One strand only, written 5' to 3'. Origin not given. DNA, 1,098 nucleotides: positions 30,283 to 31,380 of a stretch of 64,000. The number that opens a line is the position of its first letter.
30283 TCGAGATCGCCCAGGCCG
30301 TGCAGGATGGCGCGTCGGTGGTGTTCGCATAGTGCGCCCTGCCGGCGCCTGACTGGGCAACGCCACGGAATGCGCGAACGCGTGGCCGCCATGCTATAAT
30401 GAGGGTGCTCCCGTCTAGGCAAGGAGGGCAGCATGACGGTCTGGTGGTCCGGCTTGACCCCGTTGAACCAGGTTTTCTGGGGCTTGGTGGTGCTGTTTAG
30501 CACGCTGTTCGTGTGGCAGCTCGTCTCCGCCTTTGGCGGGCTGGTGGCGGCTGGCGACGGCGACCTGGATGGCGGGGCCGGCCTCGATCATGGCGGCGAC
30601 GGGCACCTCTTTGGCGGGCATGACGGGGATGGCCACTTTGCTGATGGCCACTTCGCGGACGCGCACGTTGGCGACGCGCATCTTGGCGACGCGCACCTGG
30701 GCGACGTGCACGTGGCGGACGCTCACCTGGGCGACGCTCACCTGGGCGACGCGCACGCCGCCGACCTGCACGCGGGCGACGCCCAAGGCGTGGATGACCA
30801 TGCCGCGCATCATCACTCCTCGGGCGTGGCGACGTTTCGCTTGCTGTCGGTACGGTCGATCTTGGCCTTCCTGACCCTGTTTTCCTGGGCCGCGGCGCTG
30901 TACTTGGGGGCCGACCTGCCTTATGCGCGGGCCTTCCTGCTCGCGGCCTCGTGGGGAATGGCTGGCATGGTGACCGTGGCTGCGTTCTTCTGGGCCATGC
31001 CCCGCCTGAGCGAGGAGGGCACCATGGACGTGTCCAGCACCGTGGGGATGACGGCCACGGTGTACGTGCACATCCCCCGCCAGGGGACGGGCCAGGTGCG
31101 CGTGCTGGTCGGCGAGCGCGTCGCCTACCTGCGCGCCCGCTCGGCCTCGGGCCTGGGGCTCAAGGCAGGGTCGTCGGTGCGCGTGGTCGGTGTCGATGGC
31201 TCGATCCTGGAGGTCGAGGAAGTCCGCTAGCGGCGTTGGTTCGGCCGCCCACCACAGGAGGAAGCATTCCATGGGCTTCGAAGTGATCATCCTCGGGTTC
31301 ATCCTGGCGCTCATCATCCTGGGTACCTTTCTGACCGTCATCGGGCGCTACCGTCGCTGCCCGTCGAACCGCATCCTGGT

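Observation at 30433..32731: NfeD-flotillin operon whose NfeD carries a His/Asp-rich (H-x-G-D-A)n pentapeptide tract encoded by 15-bp tandem DNA repeats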

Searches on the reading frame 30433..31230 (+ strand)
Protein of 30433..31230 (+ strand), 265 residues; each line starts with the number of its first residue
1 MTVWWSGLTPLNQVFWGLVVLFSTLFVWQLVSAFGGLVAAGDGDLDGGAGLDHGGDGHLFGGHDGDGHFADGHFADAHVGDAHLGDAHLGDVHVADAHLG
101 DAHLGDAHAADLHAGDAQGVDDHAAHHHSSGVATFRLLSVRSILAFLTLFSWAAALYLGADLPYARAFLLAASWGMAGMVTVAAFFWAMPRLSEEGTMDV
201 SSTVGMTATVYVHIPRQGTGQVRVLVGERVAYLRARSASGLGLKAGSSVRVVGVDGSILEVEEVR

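Call 4: search_protein_families(library=pfam, proteins=[window:30433-31227:+], max_evalue=0.1)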
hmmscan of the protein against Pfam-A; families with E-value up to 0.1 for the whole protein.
window:30433-31227:+ (265 aa): 1 family
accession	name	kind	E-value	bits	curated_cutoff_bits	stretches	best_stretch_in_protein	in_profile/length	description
PF01957.25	NfeD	-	6e-07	30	29.1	1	202-262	3-56/57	NfeD-like C-terminal, partner-binding domain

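Call 5: search_protein_families(library=ncbifam, proteins=[window:30433-31227:+], max_evalue=0.1)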
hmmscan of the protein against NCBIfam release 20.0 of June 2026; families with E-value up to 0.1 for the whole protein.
window:30433-31227:+ (265 aa): 1 family
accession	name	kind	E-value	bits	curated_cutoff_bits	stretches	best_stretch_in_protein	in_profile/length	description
NF011672.1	PRK15091.1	equivalog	0.0072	15.7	375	1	165-232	101-169/252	phospholipid-binding lipoprotein MlaA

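Call 6: find_homologous_proteins(query=window:30433-31227:+)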
Query window:30433-31227:+ (265 aa): 40 proteins with E <= 0.001 among 3219 candidates.
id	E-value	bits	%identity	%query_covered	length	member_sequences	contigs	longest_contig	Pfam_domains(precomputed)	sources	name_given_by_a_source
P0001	6.1e-167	572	100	100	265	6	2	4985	PF01957.26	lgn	-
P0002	9.6e-87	309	60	99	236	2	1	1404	PF01957.26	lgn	-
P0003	3.4e-85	304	60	100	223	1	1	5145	PF01957.26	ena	-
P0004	5.0e-75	271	57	99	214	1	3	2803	PF01957.26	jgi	jgi:membrane protein implicated in regulation of membrane protease activity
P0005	4.4e-73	264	76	51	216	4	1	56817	PF01957.26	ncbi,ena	-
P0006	7.7e-71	257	52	100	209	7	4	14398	PF01957.26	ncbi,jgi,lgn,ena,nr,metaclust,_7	ncbi:MAG: hypothetical protein GX649_03140 [Chloroflexi bacterium]|nr:hypothetical protein [Chlorofl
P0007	4.1e-67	245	53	100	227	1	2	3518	PF01957.26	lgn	-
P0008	1.4e-61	227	47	100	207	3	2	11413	-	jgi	-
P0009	3.3e-58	216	60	55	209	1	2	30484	-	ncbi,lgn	-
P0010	1.0e-55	207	44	98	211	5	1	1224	-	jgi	-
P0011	5.2e-51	192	47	100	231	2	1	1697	-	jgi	-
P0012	5.3e-48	182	42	100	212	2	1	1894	-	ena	-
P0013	7.4e-48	182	44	100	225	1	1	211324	-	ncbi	ncbi:MAG: NfeD family protein [Anaerolineae bacterium]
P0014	8.8e-48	181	60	52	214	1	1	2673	-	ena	-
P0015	1.6e-46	177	44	100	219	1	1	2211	PF01957.26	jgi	-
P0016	1.7e-46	177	55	63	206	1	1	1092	PF01957.26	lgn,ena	-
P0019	2.6e-46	177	58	55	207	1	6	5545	PF01957.26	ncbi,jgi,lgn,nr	ncbi:MAG: hypothetical protein FJZ90_16260 [Chloroflexi bacterium]|nr:hypothetical protein [Chlorofl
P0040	2.0e-9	56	35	58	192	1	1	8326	PF01957.26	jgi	jgi:membrane protein implicated in regulation of membrane protease activity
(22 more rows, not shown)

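Call 8: list_cluster_members(proteins=[P0001, P0002, P0011])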
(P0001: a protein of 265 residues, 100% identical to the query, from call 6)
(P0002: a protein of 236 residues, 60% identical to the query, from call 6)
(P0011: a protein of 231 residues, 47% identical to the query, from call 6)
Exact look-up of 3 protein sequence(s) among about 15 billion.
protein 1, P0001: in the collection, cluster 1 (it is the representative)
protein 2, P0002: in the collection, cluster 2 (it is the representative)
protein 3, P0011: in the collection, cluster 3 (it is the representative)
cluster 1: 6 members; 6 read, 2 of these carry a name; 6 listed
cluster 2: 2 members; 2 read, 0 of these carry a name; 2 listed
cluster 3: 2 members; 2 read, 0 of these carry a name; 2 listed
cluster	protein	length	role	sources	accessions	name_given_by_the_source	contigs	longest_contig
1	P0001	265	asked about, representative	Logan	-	-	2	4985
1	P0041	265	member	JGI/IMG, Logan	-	membrane protein implicated in regulation of membrane protease activity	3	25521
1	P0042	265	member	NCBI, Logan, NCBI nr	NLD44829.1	MAG: hypothetical protein GX657_15205 [Chloroflexi bacterium] | hypothetical protein [Chloroflexota bacterium]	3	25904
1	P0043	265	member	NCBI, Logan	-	-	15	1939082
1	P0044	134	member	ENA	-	-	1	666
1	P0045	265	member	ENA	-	-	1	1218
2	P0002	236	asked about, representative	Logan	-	-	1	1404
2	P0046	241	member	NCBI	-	-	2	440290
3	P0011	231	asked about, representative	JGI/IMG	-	-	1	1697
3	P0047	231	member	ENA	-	-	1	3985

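Call 12: find_encoding_contigs(protein=window:30433-31230:+, flank=6000, max_places=6)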
Protein window:30433-31230:+ (265 aa): 17 contigs read that carry it; 6 places shown.
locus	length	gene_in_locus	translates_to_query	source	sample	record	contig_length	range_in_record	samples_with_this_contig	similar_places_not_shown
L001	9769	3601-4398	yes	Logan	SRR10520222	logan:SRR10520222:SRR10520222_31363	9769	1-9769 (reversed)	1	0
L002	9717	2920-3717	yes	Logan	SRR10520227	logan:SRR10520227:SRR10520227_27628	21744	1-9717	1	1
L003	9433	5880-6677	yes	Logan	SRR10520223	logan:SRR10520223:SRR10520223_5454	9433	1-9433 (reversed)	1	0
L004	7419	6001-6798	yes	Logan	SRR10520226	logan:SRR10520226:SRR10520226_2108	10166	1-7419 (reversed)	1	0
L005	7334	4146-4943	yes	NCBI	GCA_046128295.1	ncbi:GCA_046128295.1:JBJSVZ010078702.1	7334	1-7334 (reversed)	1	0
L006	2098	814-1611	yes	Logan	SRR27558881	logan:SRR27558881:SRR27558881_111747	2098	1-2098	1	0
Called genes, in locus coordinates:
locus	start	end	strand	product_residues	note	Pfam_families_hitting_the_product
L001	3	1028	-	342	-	?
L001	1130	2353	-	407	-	PF04015:DUF362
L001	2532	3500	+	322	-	PF01408:GFO_IDH_MocA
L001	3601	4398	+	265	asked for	PF01957:NfeD (weak)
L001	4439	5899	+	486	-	PF01145:Band_7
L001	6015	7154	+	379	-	PF00294:PfkB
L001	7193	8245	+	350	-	PF01207:Dus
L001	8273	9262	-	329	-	PF01209:Ubie_methyltran (weak), PF13489:Methyltransf_23, PF13847:Methyltransf_31, PF08241:Methyltransf_11, PF08242:Methyltransf_12, PF13649:Methyltransf_25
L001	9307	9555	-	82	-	-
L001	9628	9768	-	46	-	?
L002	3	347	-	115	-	?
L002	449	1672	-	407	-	PF04015:DUF362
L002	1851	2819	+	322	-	PF01408:GFO_IDH_MocA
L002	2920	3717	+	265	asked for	PF01957:NfeD (weak)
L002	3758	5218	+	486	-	PF01145:Band_7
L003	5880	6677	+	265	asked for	PF01957:NfeD (weak)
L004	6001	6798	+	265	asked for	PF01957:NfeD (weak)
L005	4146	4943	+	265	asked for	PF01957:NfeD (weak)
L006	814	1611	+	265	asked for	PF01957:NfeD (weak)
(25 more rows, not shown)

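Call 13: find_encoding_contigs(protein=P0041, flank=6000, max_places=4)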
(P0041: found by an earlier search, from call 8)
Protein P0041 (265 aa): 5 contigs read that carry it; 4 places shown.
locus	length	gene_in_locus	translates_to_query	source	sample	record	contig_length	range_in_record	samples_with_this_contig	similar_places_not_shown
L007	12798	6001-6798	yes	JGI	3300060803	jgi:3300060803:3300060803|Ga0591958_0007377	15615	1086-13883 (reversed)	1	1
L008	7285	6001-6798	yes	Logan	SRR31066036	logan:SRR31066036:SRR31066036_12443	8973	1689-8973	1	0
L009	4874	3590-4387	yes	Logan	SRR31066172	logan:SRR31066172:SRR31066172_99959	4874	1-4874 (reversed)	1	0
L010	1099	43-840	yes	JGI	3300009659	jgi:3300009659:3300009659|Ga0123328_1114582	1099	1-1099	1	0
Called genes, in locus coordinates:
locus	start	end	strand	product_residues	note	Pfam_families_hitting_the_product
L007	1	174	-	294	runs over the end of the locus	PF00294:PfkB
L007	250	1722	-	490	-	PF03009:GDPD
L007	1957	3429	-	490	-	PF00884:Sulfatase, PF01663:Phosphodiest, PF16347:SGSH_C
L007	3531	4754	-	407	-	PF04015:DUF362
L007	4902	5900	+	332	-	PF01408:GFO_IDH_MocA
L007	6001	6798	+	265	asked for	PF01957:NfeD (weak)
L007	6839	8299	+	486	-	PF01145:Band_7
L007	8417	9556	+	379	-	PF00294:PfkB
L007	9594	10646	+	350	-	PF01207:Dus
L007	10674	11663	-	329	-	PF01209:Ubie_methyltran (weak), PF13489:Methyltransf_23, PF13847:Methyltransf_31, PF08241:Methyltransf_11, PF08242:Methyltransf_12, PF13649:Methyltransf_25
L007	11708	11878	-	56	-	-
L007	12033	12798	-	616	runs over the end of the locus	?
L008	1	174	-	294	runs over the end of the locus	PF00294:PfkB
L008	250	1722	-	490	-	PF03009:GDPD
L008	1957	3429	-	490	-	PF00884:Sulfatase, PF01663:Phosphodiest, PF16347:SGSH_C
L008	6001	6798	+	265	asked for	PF01957:NfeD (weak)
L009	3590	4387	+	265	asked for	PF01957:NfeD (weak)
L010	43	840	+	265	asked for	PF01957:NfeD (weak)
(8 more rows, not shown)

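Call 15: search_solved_structures(query=A1, max_evalue=1, show_alignments=2)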
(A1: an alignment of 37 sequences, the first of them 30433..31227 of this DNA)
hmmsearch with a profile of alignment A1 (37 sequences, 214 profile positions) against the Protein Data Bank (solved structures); distinct sequences matched with E-value up to 1: 5.
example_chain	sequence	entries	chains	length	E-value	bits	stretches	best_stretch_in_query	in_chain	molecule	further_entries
2k14_A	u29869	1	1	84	0.0024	20.5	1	144-211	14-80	YuaF protein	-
3wwv_A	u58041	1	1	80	0.15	14.7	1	178-211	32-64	Stomatin operon partner protein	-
4rbu_A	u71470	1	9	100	0.76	12.4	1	146-210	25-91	Propanediol utilization protein PduA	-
3ngk_A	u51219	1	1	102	0.83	12.2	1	145-210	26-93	Propanediol utilization protein pduA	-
4qie_A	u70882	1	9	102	0.98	12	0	146-210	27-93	Propanediol utilization protein PduA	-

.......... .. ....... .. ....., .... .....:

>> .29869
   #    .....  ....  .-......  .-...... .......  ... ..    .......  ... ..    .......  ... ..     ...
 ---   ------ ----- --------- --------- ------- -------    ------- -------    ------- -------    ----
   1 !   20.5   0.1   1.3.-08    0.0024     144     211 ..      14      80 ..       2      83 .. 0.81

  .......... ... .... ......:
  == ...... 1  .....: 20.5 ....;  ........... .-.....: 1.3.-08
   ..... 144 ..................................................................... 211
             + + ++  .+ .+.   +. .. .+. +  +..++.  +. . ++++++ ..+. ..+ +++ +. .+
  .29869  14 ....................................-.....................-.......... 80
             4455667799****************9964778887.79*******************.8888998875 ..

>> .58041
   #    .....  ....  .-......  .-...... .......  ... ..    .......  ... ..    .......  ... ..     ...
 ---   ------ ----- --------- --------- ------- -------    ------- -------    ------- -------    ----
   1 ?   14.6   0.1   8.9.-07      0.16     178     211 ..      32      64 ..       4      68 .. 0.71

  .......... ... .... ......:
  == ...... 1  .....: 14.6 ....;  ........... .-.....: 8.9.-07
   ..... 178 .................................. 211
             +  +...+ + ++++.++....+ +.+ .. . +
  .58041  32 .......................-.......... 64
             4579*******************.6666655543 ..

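Call 18: find_related_loci(query=A1, collection=genome_contigs, flank=4000)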
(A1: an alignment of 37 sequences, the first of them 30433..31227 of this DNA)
Query A1 (265 aa) in genome_contigs; peptide patterns used: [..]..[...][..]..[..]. (x = any residue, [..] = any of these).
103 stretches matched a pattern; 42 encode a relative of the query (tblastn E <= 1e-3); 42 distinct loci.
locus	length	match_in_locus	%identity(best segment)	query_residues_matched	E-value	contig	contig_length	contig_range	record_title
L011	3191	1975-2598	52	1-264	6e-68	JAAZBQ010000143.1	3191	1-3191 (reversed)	MAG: Chloroflexota bacterium isolate AS06rmzACSIP_617 50472_AS06, whole genome shotgun sequence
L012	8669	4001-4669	50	1-256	2e-61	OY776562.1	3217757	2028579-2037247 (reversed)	MAG: Anaerolineae bacterium isolate f6896fb1-f4fb-4b0c-86b4-943ec43acfa7 genome assembly, chromosome: 1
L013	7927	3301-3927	43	1-265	5e-52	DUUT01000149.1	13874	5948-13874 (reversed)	MAG TPA_asm: Chloroflexota bacterium isolate AS08sgBPME_257 204727_AS08, whole genome shotgun sequence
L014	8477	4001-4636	41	1-265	2e-46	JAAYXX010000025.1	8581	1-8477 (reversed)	MAG: Chloroflexota bacterium isolate AS06rmzACSIP_190 19710_AS06, whole genome shotgun sequence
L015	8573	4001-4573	41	13-261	8e-42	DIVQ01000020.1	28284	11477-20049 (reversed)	MAG TPA_asm: Anaerolineales bacterium UBA6128 UBA6128_contig_52812, whole genome shotgun sequence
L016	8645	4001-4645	59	1-265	7e-41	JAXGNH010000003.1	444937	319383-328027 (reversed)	MAG: Anaerolineae bacterium isolate AnMBR.bin251 bin251_3, whole genome shotgun sequence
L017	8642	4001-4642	38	1-263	7e-40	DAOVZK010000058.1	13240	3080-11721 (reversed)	MAG TPA_asm: Planctomycetota bacterium isolate CSMAG_1807 CSMAG_1807_k141_1655320_length_13240_cov_10.0326, whole genome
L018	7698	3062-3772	38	1-264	7e-40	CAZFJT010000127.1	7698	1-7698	MAG TPA_asm: uncultured Syntrophales bacterium isolate binchicken_co15_220 genome assembly, contig: NODE_8051_length_769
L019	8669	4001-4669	38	1-265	1e-39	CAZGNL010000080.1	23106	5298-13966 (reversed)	MAG TPA_asm: uncultured Syntrophaceae bacterium isolate binchicken_co349_125 genome assembly, contig: NODE_463_length_23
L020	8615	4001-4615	58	4-263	2e-38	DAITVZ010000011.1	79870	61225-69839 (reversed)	MAG TPA_asm: Chloroflexota bacterium isolate CTOTU19863 NODE_327_length_79870_cov_7.204987, whole genome shotgun sequenc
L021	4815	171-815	34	1-265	4e-36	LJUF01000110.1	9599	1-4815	MAG: Phycisphaerae bacterium SM23_33 WORSMTZ_19547, whole genome shotgun sequence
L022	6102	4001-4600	33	1-262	3e-33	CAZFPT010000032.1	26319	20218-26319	MAG TPA_asm: uncultured Planctomycetaceae bacterium isolate SRP332253_co1_280 genome assembly, contig: NODE_2773_length_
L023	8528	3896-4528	34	1-265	2e-33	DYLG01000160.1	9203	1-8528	MAG TPA_asm: Desulfomonile tiedjei isolate SulCav_AS07-7_56_9 SulCav_AS07_7_7298_length_9203_cov_4_903585, whole genome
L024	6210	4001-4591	33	4-262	9e-33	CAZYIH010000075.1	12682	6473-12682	MAG TPA_asm: uncultured Planctomycetaceae bacterium isolate binchicken_co8_191 genome assembly, contig: NODE_9196_length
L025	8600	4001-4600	44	1-265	5e-32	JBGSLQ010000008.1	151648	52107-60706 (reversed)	MAG: Desulfomonilaceae bacterium isolate JTS-AC162 k141_1328383, whole genome shotgun sequence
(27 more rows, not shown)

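Call 31: predict_structure(alignment_id=A1)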
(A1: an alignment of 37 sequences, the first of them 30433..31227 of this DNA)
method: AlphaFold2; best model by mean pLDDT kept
length: 265 residues; sequences in the alignment: 37
mean_pLDDT: 75.2   pTM: 0.53
mean pLDDT of the five models: 75.2, 74.3, 74.1, 73.9, 73.1
residues with pLDDT >= 90: 102; 70-90: 63; 50-70: 46; < 50: 54
segments of 3 or more residues with pLDDT < 50: 43-55, 57-65, 67-76, 96-105, 117-120
pLDDT, mean of each block of 10 residues (from residue 1): 89 90 86 74 46 44 42 48 55 48 47 49 58 78 88 92 93 91 85 72 95 97 91 96 98 95 95
secondary structure, 60 per line:
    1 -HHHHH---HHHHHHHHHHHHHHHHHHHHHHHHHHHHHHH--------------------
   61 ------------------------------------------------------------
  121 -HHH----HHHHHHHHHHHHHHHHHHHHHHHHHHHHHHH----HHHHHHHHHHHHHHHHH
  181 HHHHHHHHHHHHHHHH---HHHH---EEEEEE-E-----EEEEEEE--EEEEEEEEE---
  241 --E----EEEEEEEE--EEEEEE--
elements in order: H2-6 H10-40 H129-159 H164-196 H200-203 E207-212 E220-226 E229-237 E248-255 E258-263

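Call 33: fold_search(model_id=the predicted structure, library=pdb)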
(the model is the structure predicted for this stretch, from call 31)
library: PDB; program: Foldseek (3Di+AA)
matches with E <= 10: 429; with E <= 0.001: 5
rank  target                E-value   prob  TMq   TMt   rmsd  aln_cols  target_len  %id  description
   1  8z5g_AA               1.0e-05  1.00  0.22  0.35  10.0       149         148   15  Cryo-EM structure of E.coli SPFH-NfeD family protein complex QmcA-YbbJ (released 2024-08-21)
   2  2k14_MODEL_1_A        3.5e-05  1.00  0.26  0.74   2.6        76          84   21  Solution structure of the soluble domain of the NfeD protein YuaF from Bacillus subtilis (released 2008-08-26)
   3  3wwv                  9.3e-05  1.00  0.21  0.85   1.2        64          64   30  C-terminal domain of stomatin operon partner protein 1510-C from Pyrococcus horikoshii (released 2014-10-01)
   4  2k5h_MODEL_1_A        1.6e-04  1.00  0.23  0.56   2.1        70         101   27  Solution NMR structure of protein encoded by MTH693 from Methanobacterium thermoautotrophicum: Northeast Struc (released 2008-08-19)
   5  3cp0                  3.6e-04  1.00  0.21  0.81   1.8        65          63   26  Crystal structure of the soluble domain of membrane protein implicated in regulation of membrane protease activity from  (released 2008-04-15)
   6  5xgu_B                1.4e-02  0.69  0.17  0.08  11.9       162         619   12  Escherichia coli. RNase R (released 2017-10-18)
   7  2exd_MODEL_1_A        1.8e-02  1.00  0.20  0.60   3.4        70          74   27  The solution structure of the C-terminal domain of a nfeD homolog from Pyrococcus horikoshii (released 2006-12-12)
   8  7mjz                  2.2e-02  0.99  0.22  0.14   5.0        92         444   18  The structure of MiaB with pentasulfide bridge (released 2021-09-15)
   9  5xgu_A                2.5e-02  0.66  0.17  0.08  11.0       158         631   11  Escherichia coli. RNase R (released 2017-10-18)
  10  7mjx_A                4.1e-02  0.87  0.19  0.13   6.6        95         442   20  MiaB in the complex with 5'-deoxyadenosine, methionine and RNA (released 2021-09-15)
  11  2eqs_MODEL_1_A        6.2e-02  0.84  0.15  0.32   5.1        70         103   10  Solution structure of the S1 RNA binding domain of human ATP-dependent RNA helicase DHX8 (released 2007-10-02)
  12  7mjy_A                7.1e-02  0.89  0.20  0.13   6.1        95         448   19  MiaB in the complex with s-adenosyl-L-homocysteine and RNA (released 2021-09-15)
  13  5dgf_C1               7.5e-02  0.87  0.16  0.25   5.2        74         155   14  Complex of yeast 80S ribosome with hypusine-containing/non-modified eIF5A and/or a peptidyl-tRNA analog (released 2016-12-14)
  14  3rnu_B                7.5e-02  0.72  0.15  0.18   5.8        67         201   10  Structural Basis of Cytosolic DNA Sensing by Innate Immune Receptors (released 2012-04-25)
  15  9axt_AO               8.0e-02  0.90  0.16  0.27   5.4        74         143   18  Non-translating S. pombe ribosome (released 2024-10-16)
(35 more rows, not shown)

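Call 46: find_related_loci(query=window:30433-31227:+, collection=metagenome_contigs, flank=2000)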
Query window:30433-31227:+ (265 aa) in metagenome_contigs; peptide patterns used: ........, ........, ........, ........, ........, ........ (x = any residue, [..] = any of these).
600 stretches matched a pattern (row limit reached: there are more); 9 encode a relative of the query (tblastn E <= 1e-3); 9 distinct loci.
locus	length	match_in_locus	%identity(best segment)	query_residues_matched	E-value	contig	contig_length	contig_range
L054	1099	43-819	96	1-259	4e-151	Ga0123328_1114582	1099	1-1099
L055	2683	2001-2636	57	1-263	4e-82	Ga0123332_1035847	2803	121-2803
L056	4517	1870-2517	77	1-265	3e-64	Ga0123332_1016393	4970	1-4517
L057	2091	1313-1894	40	4-259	5e-45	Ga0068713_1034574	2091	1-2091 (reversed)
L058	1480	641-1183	76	1-230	5e-46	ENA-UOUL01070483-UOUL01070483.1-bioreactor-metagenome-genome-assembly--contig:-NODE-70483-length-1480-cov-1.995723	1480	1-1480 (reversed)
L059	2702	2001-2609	37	1-254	9e-32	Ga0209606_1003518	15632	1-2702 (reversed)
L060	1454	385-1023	35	1-261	4e-29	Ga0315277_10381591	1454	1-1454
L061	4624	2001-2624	43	1-264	1e-28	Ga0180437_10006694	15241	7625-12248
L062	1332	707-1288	42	1-261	4e-27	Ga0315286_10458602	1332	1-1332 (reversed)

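Call 50: search_protein_representatives(alignment_id=A1)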
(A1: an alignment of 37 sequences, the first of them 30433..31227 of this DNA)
Query: 37 sequences, 214 profile positions. Proteins with E-value up to 0.001 (for the whole library): 5089; up to 1e-10: 2583; up to 1e-30: 402. The best 150 are listed.
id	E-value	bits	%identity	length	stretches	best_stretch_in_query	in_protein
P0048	1.7e-81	289.1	-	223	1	1-213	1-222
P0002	9.6e-81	286.6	-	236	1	1-212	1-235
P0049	2.0e-75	269.2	-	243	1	1-210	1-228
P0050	3.5e-74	265.1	-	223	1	1-212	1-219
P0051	2.7e-73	262.2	-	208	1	1-213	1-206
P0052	1.7e-71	256.3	-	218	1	1-213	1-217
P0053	2.0e-69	249.6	-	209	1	1-212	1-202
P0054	2.5e-69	249.3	-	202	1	1-213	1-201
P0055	3.5e-68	245.5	-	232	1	2-211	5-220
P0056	2.3e-67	242.8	-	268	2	5-212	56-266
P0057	1.8e-66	239.9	-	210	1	2-211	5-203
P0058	6.2e-66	238.2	-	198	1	2-212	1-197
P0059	2.3e-65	236.3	-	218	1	1-211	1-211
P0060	3.1e-65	235.9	-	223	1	1-210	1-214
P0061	3.6e-65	235.7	-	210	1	1-213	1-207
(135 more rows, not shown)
